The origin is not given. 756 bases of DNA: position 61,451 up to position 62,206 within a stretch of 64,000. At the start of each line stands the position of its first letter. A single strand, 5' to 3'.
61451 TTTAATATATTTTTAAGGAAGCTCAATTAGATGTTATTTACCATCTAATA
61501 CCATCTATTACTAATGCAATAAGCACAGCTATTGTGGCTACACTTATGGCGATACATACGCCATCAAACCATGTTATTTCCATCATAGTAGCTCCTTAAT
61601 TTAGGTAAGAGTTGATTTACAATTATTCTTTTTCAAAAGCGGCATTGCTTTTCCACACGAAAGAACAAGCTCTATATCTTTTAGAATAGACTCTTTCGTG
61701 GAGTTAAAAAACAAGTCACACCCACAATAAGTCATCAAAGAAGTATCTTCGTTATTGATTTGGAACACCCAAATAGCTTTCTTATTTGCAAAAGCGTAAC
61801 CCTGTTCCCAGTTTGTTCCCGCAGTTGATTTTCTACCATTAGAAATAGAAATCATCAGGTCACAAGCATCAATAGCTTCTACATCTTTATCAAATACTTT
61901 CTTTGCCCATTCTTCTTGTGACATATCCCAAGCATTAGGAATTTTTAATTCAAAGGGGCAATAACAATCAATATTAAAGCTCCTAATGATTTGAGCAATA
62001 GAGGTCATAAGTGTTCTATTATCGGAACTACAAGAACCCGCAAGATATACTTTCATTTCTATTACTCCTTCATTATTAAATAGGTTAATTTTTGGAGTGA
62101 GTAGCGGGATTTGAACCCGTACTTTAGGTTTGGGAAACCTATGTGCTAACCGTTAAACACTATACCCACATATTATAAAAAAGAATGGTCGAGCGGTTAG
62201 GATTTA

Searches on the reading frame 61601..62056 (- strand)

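Call 96: search_protein_families(library=phrogs, proteins=[window:61601-62056:-], max_evalue=0.001)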
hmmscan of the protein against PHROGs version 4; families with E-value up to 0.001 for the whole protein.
window:61601-62056:- (151 aa): 2 families
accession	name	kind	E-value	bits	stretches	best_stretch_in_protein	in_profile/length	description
phrog_7995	-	DNA, RNA and nucleotide metabolism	2.3e-15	57.7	1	2-124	23-159/336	nucleoside deoxyribosyltransferase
phrog_1817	-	DNA, RNA and nucleotide metabolism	1.8e-06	28.7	1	1-101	7-111/192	nucleoside 2-deoxyribosyltransferase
